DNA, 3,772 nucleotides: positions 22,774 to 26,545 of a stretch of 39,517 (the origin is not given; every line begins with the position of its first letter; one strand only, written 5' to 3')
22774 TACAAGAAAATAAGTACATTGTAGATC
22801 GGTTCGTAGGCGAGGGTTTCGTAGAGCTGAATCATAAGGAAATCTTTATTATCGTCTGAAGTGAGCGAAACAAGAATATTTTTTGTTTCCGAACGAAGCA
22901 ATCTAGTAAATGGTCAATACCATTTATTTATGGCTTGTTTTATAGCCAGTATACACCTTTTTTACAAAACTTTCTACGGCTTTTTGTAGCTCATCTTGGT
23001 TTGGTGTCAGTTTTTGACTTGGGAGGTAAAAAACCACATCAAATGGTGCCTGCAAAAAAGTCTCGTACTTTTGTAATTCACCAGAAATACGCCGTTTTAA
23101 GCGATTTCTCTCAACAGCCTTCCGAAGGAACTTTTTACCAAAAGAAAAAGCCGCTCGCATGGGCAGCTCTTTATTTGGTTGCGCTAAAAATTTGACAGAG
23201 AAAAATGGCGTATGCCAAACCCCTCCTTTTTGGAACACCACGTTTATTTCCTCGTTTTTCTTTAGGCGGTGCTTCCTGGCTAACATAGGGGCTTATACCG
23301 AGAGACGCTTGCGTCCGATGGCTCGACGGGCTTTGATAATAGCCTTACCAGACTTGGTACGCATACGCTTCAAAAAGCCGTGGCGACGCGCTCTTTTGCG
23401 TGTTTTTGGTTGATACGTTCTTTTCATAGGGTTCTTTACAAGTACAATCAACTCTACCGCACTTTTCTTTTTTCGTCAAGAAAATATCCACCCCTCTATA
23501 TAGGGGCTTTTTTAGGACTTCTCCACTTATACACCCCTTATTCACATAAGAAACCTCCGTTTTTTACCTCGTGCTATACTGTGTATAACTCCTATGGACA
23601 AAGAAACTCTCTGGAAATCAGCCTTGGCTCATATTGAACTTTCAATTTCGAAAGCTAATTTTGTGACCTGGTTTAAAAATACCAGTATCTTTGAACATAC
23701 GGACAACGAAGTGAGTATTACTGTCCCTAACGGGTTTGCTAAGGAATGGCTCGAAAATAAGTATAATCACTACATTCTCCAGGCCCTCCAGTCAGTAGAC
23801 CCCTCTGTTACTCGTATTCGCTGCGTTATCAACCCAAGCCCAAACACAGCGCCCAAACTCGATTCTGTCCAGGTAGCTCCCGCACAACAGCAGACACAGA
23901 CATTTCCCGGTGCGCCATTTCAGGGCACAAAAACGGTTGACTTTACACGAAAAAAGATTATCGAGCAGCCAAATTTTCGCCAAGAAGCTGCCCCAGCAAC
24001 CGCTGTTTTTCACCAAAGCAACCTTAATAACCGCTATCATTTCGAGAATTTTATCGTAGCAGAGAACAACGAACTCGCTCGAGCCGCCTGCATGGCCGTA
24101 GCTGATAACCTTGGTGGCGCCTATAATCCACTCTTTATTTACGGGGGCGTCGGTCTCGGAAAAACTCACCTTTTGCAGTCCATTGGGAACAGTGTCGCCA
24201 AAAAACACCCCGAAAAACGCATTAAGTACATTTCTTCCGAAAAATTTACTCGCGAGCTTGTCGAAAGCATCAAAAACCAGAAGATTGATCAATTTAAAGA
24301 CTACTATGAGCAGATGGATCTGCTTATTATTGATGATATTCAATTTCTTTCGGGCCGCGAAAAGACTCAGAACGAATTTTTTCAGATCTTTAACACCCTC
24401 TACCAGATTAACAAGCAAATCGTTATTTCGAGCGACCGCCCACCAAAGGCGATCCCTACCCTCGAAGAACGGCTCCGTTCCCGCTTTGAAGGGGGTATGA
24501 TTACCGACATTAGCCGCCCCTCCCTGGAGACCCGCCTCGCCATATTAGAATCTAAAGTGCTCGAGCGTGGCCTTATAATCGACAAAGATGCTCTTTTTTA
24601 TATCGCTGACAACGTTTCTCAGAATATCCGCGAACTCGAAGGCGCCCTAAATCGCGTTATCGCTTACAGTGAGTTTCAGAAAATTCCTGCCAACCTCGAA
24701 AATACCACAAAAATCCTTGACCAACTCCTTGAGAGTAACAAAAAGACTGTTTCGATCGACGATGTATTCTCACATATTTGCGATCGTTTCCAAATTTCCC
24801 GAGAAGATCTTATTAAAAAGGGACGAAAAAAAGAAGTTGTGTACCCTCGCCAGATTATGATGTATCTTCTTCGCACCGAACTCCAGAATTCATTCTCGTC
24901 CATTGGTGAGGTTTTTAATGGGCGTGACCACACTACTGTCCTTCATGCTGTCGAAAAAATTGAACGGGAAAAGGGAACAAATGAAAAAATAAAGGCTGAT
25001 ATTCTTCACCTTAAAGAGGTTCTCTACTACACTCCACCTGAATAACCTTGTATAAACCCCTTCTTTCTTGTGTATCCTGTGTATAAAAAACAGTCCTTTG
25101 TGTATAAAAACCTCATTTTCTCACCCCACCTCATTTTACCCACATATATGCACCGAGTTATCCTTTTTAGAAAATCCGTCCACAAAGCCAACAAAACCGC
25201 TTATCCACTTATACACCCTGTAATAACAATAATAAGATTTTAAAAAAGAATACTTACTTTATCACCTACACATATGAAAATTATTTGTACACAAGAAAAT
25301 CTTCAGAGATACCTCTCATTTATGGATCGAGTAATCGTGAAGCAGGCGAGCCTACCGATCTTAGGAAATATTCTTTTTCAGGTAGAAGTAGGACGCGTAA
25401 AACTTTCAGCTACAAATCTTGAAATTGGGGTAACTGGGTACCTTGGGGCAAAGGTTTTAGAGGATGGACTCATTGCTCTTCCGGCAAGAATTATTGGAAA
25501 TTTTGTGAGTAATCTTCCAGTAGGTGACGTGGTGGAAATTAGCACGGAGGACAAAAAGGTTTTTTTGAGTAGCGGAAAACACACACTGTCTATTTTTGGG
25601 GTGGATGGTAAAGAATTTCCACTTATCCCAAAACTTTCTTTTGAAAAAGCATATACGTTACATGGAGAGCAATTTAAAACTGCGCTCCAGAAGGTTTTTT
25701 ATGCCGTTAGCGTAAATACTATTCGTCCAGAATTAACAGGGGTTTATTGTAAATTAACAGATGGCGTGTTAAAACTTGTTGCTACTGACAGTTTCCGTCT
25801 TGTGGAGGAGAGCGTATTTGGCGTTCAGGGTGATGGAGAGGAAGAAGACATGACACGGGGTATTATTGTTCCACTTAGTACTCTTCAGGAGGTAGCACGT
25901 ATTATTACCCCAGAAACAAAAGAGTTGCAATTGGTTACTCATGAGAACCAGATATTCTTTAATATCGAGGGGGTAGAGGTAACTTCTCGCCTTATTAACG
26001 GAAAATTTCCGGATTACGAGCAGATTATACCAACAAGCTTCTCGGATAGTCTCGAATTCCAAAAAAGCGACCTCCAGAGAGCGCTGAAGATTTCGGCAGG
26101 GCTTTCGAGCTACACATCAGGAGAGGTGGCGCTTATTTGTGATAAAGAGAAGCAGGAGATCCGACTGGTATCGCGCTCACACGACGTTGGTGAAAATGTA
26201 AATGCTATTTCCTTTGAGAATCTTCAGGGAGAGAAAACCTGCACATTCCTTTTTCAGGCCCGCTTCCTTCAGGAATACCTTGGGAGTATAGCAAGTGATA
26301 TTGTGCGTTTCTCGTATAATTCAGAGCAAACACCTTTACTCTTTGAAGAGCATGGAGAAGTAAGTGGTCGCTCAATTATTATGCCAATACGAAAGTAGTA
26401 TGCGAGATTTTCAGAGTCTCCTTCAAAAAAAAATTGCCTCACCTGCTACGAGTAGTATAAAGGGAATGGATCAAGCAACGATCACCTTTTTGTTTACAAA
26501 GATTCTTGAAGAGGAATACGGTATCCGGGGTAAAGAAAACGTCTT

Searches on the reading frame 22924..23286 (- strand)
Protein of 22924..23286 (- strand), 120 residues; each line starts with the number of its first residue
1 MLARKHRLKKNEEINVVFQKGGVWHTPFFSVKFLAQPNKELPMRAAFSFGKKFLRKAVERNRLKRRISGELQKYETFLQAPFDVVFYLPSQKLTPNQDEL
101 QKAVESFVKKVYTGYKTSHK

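Call 86: search_protein_families(library=pfam, proteins=[window:22924-23286:-], max_evalue=0.01)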
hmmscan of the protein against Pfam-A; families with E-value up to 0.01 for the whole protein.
window:22924-23286:- (120 aa): 1 family
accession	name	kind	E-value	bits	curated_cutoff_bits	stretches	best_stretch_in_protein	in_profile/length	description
PF00825.24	Ribonuclease_P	-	1.2e-18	67.5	22.3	1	2-111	1-108/109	Ribonuclease P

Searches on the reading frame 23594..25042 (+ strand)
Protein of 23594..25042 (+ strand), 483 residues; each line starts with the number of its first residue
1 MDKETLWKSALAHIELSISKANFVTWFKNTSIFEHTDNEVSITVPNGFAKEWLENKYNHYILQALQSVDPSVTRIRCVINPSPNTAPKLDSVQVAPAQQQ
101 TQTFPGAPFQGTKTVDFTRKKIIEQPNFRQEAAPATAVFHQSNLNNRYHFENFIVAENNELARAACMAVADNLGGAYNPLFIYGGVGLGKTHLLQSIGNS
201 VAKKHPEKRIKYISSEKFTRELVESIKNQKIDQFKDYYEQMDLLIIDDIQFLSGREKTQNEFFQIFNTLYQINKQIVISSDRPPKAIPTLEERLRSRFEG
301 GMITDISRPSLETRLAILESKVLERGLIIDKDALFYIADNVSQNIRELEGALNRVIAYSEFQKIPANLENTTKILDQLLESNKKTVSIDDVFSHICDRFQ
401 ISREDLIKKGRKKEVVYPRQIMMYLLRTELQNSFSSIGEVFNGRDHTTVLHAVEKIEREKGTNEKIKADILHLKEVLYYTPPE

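Call 8: search_protein_families(library=pfam, proteins=[window:23594-25042:+], max_evalue=0.01)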
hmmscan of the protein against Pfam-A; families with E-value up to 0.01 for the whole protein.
window:23594-25042:+ (483 aa): 12 families
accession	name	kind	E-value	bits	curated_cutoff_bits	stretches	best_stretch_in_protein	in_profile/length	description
PF00308.24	Bac_DnaA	-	4.3e-68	229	23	1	144-305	1-162/162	Bacterial DnaA ATPAse domain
PF08299.17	Bac_DnaA_C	-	6.2e-26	90.7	31.5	1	388-456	1-69/69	Bacterial dnaA protein helix-turn-helix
PF11638.13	DnaA_N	-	2.7e-14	53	24.6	1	4-66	1-64/65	DnaA N-terminal domain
PF01695.23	IstB_IS21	-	6e-10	39.5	24.1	1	180-282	95-194/238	IstB-like ATP binding protein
PF13173.12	AAA_14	-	4.7e-06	27.1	27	1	178-264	3-86/129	AAA domain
PF03969.22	AFG1_ATPase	-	1.9e-05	24.3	27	1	121-203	9-87/361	AFG1-like ATPase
PF01637.24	ATPase_2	-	5.9e-05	23.4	33.2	1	175-287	18-123/225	ATPase domain predominantly from Archaea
PF00004.35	AAA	-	0.00012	22.9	21.2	1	181-298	2-127/131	ATPase family associated with various cellular activities (AAA)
PF13401.12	AAA_22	-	0.00022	22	27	0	180-270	8-108/130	AAA domain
PF13191.12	AAA_16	-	0.00068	20.6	32.6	1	175-270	22-124/167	AAA ATPase domain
PF00910.28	RNA_helicase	-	0.0011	19.9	21.5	1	181-267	2-76/105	RNA helicase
PF07693.20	KAP_NTPase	-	0.0059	16.3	20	1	179-265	22-91/293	KAP family P-loop domain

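Call 12: find_encoding_contigs(protein=window:23594-25042:+, flank=10000, max_places=4)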
Protein window:23594-25042:+ (483 aa): no gene with exactly this product is on record in the collection.

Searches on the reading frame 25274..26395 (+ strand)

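Call 8: search_protein_families(library=pfam, proteins=[window:25274-26395:+], max_evalue=0.01)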
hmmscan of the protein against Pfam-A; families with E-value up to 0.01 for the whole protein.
window:25274-26395:+ (374 aa): 3 families
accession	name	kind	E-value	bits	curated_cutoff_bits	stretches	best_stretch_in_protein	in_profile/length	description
PF02767.21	DNA_pol3_beta_2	-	2.4e-22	79.8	27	1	129-247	2-116/116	DNA polymerase III beta subunit, central domain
PF00712.24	DNA_pol3_beta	-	3e-20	73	24.4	1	1-119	1-120/120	DNA polymerase III beta subunit, N-terminal domain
PF02768.20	DNA_pol3_beta_3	-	9.6e-09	35.5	27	1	250-373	2-121/121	DNA polymerase III beta subunit, C-terminal domain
